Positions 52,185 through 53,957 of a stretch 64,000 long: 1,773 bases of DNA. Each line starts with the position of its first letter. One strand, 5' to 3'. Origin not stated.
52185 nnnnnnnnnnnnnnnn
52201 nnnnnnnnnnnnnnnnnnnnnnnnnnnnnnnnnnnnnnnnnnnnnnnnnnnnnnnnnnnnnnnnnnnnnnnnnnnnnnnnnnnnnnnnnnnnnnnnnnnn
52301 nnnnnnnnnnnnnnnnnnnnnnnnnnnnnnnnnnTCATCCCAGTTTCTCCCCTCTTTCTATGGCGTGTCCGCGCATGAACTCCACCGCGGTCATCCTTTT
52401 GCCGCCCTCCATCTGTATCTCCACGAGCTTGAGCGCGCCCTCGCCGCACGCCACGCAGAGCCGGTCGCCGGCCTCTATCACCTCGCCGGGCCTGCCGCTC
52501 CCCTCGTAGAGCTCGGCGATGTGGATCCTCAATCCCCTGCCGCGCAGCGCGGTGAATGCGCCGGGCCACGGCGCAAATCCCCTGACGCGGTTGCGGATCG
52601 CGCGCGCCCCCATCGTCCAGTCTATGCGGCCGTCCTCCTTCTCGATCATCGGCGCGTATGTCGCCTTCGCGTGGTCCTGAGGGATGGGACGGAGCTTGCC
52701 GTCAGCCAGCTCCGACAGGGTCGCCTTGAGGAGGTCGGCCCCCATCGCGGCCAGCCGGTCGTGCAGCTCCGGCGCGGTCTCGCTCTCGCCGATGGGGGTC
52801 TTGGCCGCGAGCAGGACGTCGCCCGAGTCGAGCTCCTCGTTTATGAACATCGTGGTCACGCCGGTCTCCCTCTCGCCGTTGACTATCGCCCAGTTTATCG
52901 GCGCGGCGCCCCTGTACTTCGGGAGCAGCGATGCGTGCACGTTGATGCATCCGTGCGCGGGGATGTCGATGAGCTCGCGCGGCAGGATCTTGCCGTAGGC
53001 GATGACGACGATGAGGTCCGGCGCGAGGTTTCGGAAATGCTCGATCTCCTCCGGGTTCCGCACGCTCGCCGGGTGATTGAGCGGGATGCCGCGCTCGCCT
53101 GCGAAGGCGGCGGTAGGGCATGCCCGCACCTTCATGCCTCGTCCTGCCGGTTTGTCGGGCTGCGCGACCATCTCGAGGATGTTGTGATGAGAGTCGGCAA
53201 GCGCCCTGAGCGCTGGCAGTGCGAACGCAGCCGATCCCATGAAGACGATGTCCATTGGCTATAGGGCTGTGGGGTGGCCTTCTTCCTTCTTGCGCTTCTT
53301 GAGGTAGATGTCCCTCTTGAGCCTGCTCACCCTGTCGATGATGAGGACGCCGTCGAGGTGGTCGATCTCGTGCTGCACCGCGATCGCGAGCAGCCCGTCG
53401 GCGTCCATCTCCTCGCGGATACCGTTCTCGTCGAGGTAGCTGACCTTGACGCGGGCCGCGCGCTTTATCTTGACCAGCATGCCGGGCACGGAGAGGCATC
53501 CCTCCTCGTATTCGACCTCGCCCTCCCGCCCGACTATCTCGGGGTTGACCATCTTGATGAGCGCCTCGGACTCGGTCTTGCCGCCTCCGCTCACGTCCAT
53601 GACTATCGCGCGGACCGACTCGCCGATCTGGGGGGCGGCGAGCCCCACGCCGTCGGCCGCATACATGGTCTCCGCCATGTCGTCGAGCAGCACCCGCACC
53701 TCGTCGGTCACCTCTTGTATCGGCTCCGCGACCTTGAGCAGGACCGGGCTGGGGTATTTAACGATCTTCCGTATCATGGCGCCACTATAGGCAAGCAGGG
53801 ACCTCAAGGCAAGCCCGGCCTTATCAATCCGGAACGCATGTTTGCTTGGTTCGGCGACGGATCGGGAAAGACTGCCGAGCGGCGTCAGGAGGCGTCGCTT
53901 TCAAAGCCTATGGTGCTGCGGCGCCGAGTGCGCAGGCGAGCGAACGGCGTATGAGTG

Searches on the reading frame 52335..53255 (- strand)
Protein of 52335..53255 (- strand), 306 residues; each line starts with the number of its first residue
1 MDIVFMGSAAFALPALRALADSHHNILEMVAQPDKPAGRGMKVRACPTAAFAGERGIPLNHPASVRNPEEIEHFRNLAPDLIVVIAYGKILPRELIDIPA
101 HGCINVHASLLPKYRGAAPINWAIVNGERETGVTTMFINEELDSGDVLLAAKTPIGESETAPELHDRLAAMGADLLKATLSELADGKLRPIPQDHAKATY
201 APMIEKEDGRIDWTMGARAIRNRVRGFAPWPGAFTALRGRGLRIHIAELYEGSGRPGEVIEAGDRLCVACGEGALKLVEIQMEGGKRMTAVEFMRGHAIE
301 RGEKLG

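Call 92: search_protein_families(library=pfam, proteins=[window:52335-53255:-], max_evalue=0.001)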
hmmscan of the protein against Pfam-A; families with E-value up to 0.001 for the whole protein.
window:52335-53255:- (306 aa): 2 families
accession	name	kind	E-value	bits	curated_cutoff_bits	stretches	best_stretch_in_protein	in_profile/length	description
PF00551.24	Formyl_trans_N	-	3.9e-41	141.2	26.1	1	3-176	3-177/181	Formyl transferase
PF02911.23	Formyl_trans_C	-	4.3e-28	97.9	21.1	1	204-297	2-99/100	Formyl transferase, C-terminal domain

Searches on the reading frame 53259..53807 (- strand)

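Call 92: search_protein_families(library=pfam, proteins=[window:53259-53807:-], max_evalue=0.001)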
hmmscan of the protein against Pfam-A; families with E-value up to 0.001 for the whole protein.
window:53259-53807:- (182 aa): 1 family
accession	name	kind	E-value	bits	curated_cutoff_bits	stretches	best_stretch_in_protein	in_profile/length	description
PF01327.26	Pep_deformylase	-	2.1e-53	180.5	22.8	1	12-165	1-155/156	Polypeptide deformylase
